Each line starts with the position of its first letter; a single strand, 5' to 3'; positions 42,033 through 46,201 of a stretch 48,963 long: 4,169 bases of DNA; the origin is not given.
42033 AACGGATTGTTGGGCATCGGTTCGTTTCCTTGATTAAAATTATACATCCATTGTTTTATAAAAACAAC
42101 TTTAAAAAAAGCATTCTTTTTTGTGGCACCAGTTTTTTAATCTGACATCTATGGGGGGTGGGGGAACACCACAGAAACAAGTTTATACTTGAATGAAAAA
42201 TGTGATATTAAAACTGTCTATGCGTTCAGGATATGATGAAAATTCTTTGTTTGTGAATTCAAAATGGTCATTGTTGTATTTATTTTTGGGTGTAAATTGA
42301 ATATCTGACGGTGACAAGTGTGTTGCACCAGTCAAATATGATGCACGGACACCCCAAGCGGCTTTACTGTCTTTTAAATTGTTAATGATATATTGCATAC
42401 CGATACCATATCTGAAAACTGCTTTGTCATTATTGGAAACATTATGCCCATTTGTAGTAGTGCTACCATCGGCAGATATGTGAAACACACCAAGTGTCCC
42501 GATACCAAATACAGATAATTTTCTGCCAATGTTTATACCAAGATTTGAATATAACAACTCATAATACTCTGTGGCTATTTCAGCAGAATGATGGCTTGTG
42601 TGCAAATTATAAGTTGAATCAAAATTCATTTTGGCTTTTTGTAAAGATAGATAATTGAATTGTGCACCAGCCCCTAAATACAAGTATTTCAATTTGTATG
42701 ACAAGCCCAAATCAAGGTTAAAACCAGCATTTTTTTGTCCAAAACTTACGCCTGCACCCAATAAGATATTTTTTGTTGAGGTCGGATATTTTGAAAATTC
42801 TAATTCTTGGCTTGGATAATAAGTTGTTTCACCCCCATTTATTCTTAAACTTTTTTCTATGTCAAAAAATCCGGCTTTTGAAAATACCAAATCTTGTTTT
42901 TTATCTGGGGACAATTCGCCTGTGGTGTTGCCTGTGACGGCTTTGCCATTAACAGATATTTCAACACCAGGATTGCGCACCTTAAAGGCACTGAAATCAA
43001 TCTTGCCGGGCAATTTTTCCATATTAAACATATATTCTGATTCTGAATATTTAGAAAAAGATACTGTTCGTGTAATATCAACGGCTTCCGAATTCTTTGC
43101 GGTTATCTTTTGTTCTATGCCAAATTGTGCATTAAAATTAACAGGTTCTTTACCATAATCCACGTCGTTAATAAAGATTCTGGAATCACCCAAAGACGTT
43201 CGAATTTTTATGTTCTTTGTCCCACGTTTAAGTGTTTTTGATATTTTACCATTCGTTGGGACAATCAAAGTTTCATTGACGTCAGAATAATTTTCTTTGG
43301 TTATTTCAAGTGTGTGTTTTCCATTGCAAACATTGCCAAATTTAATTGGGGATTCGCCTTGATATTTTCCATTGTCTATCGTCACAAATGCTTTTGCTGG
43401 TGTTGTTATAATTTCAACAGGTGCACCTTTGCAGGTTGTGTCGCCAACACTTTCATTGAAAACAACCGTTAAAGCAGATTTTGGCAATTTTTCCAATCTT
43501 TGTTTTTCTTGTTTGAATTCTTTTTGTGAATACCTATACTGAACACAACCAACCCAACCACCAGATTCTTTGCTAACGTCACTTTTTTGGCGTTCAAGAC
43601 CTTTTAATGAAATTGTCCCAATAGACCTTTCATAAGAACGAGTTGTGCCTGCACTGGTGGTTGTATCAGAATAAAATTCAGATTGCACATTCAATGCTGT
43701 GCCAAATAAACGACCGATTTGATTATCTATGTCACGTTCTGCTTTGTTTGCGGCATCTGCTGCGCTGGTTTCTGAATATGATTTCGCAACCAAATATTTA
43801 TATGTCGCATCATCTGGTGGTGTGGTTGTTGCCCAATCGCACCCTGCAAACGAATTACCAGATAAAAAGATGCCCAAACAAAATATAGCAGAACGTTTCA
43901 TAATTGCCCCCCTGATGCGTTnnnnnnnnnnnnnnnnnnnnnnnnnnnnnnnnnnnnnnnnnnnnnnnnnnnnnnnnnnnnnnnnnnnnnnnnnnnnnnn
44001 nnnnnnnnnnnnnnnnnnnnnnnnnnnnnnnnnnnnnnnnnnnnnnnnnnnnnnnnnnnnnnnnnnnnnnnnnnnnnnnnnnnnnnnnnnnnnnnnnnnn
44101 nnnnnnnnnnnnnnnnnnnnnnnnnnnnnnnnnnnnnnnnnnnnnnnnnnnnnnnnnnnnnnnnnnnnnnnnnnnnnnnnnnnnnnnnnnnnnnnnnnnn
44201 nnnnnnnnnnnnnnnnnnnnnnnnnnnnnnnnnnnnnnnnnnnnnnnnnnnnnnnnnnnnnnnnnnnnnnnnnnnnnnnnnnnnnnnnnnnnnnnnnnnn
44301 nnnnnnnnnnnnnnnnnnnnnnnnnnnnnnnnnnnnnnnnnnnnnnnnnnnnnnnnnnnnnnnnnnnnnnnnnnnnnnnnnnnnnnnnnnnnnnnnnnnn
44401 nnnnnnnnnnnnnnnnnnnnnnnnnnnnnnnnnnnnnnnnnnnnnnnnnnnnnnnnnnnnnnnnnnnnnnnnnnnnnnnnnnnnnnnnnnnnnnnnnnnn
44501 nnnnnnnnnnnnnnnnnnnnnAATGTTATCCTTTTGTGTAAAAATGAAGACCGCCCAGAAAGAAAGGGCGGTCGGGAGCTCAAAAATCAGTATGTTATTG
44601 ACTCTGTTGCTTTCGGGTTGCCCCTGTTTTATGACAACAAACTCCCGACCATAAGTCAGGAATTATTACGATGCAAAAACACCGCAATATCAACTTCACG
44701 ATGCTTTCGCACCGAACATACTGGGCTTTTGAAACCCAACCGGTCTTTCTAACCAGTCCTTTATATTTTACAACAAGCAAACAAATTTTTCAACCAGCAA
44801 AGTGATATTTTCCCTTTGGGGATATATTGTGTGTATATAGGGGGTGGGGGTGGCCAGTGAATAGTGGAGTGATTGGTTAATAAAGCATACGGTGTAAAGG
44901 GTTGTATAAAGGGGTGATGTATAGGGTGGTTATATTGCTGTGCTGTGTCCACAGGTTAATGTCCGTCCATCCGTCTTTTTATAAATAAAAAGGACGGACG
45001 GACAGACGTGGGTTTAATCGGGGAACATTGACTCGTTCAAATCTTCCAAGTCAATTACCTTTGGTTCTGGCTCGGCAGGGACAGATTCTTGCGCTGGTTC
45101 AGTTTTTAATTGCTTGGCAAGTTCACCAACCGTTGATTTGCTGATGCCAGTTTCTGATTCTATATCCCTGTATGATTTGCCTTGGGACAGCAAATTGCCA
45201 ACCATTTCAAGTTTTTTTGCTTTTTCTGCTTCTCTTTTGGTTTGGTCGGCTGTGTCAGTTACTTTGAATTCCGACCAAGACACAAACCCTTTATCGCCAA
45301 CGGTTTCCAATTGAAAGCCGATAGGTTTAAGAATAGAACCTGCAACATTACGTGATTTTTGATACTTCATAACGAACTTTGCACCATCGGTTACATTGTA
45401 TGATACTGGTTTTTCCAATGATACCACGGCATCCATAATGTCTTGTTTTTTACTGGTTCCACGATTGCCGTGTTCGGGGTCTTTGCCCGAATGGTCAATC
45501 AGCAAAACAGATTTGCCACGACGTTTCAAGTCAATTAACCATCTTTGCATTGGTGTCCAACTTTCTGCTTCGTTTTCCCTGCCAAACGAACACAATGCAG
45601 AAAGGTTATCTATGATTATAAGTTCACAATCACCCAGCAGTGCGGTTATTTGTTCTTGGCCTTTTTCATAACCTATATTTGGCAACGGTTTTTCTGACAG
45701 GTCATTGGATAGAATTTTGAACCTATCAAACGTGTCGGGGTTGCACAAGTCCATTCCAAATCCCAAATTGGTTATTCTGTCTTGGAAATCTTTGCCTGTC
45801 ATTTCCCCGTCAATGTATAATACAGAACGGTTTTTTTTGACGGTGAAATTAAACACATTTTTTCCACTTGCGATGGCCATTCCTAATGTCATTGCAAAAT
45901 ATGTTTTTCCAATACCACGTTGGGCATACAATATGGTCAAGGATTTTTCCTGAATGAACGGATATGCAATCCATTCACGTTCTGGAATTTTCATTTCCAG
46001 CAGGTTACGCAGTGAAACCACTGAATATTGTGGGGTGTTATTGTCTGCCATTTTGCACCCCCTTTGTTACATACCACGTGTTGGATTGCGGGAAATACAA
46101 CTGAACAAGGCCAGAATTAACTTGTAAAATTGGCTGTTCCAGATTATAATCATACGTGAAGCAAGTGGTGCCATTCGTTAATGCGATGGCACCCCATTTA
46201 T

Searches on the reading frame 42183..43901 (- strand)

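Call 91: search_protein_families(library=pfam, max_evalue=0.001, proteins=[window:42183-43901:-])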
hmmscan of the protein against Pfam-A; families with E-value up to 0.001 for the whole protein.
window:42183-43901:- (572 aa): 1 family
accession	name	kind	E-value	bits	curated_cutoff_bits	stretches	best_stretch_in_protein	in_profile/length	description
PF08308.17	PEGA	-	1.1e-11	44.9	20.8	1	163-221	5-64/71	PEGA domain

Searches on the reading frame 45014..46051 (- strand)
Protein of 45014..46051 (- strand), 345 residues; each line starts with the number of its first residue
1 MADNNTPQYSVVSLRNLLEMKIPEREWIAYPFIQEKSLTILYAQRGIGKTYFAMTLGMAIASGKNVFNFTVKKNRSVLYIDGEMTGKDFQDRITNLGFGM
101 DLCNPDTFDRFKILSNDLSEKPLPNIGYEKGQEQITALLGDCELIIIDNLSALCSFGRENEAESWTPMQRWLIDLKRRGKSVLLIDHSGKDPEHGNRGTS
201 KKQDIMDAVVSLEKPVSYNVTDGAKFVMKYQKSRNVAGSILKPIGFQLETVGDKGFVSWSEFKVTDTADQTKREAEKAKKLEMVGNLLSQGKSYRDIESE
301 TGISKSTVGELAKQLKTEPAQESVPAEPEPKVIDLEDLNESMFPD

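Call 91: search_protein_families(library=pfam, max_evalue=0.001, proteins=[window:45014-46051:-])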
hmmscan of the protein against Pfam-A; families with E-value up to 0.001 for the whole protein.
window:45014-46051:- (345 aa): 2 families
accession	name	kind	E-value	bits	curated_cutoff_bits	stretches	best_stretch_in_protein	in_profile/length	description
PF13481.12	AAA_25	-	2.1e-28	99.7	27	1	18-192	15-194/195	AAA domain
PF01371.25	Trp_repressor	-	0.00029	21.3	27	1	278-321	36-79/88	Trp repressor protein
